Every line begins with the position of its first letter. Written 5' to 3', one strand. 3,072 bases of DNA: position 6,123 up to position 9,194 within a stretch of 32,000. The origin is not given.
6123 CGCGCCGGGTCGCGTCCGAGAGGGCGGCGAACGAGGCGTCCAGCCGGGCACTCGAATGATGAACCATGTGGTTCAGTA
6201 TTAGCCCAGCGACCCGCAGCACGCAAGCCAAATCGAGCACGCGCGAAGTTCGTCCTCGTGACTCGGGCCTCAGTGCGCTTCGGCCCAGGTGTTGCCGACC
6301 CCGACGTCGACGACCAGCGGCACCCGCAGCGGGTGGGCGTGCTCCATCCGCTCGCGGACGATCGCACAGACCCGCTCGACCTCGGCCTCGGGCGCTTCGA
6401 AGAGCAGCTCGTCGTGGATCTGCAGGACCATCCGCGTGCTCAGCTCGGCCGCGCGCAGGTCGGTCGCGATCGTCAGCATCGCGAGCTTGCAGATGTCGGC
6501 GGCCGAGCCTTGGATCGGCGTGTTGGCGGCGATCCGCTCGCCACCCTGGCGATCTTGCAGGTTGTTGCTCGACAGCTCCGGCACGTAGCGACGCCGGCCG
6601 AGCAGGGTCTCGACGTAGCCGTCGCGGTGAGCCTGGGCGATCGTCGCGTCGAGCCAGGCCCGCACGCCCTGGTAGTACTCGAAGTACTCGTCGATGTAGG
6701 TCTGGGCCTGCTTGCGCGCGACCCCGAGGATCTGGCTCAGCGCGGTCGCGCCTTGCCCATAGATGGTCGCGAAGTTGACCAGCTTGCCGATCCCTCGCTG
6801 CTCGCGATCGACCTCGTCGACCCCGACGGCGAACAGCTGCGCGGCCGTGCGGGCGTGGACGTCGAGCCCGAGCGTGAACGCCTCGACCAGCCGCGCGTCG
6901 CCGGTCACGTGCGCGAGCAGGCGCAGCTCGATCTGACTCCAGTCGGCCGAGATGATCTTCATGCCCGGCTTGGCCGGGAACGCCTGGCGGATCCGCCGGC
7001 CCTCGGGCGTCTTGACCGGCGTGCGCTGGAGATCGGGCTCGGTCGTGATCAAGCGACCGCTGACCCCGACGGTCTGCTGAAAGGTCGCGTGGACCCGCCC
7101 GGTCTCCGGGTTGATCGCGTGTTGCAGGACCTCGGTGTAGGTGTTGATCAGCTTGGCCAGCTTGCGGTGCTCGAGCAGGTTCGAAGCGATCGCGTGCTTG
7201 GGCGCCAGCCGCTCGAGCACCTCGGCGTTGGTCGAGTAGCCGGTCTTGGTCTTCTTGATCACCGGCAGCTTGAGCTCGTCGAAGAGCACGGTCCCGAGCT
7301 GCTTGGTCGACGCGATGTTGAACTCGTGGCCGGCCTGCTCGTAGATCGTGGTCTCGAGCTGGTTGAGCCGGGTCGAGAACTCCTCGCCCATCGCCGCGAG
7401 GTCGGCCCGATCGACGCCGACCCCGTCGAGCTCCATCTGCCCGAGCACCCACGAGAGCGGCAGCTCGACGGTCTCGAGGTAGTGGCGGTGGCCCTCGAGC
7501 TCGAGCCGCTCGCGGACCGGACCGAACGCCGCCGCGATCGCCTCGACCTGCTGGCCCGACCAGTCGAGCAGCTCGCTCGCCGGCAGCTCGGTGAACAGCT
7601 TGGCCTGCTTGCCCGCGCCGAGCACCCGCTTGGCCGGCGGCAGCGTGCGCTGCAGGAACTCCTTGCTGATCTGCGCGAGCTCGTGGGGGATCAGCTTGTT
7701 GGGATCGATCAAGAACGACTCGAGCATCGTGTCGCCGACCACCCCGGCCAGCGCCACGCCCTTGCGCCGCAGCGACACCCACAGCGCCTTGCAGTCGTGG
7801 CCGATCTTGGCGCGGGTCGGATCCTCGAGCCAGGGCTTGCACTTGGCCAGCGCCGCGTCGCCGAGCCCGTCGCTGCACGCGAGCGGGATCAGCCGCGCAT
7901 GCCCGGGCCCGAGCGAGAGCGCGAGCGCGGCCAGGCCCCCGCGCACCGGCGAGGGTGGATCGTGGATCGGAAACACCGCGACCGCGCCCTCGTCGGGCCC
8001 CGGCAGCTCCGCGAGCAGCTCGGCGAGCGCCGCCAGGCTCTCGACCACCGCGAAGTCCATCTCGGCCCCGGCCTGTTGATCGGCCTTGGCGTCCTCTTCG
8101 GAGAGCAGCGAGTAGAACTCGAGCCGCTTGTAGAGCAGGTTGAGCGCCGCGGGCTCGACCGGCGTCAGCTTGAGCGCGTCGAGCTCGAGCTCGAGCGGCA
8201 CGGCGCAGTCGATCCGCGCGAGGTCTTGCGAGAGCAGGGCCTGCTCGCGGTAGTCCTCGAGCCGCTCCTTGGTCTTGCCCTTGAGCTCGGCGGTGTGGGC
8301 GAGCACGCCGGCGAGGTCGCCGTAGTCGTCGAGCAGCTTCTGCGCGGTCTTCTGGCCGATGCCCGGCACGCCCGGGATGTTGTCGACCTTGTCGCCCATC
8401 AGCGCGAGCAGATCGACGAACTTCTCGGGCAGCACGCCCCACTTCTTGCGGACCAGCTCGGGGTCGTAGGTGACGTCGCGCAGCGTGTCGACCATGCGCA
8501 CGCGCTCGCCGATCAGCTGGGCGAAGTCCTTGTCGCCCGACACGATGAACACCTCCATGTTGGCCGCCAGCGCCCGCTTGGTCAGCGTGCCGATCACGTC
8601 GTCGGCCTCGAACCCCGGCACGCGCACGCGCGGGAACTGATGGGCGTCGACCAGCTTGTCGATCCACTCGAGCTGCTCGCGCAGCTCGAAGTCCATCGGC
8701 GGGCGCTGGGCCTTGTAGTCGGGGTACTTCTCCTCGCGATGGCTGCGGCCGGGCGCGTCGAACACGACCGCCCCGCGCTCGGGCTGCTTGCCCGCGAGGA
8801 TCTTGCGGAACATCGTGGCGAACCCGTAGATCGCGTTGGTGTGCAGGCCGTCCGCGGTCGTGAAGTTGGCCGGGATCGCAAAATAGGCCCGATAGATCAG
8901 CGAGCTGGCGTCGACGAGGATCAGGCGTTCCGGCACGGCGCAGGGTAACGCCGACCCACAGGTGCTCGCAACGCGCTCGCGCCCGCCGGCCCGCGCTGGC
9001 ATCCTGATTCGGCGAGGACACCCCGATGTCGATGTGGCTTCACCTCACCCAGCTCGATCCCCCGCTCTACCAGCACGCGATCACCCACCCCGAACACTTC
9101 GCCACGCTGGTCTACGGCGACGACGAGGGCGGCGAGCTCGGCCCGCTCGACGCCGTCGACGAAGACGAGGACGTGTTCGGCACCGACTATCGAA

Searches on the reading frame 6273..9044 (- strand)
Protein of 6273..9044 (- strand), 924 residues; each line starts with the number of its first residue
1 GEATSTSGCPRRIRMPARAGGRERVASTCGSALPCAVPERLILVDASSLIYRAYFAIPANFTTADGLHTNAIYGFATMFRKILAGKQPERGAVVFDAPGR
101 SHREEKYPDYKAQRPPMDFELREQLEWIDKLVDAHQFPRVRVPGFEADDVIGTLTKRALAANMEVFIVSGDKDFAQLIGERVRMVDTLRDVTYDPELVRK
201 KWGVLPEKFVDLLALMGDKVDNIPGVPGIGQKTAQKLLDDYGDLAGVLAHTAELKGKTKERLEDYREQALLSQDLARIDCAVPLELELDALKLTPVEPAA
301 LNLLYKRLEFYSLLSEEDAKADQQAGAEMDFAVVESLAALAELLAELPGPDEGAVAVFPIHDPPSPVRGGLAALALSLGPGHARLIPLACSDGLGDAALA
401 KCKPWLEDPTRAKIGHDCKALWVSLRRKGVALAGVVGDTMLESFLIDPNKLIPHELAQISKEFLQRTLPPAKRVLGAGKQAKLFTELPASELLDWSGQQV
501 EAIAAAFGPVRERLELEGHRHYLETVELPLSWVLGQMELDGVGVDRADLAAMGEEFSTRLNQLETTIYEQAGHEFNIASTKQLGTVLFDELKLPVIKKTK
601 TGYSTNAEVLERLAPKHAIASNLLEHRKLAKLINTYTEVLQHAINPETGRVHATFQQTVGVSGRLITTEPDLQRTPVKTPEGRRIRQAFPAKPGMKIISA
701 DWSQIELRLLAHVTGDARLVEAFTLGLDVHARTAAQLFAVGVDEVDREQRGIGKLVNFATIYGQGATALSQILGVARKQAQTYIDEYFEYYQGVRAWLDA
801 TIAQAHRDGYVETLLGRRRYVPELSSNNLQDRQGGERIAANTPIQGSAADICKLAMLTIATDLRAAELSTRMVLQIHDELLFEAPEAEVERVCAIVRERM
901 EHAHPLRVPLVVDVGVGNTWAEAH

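Call 95: search_protein_families(library=pfam, proteins=[window:6273-9044:-], max_evalue=0.00001)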
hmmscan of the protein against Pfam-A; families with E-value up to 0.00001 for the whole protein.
window:6273-9044:- (924 aa): 4 families
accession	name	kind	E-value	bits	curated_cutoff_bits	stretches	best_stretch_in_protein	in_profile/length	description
PF00476.26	DNA_pol_A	-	1e-146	489.3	34.3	1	548-922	3-381/381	DNA polymerase family A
PF02739.22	5_3_exonuc_N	-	3.7e-53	180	34.3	1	40-203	1-164/164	5'-3' exonuclease, N-terminal resolvase-like domain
PF01367.25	5_3_exonuc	-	1.3e-33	115.7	40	1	205-297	2-95/97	5'-3' exonuclease, C-terminal SAM fold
PF22619.2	DNA_polI_exo1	-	1.4e-10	41.6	27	1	401-486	39-123/140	DNA polymerase I, ribonuclease H-like domain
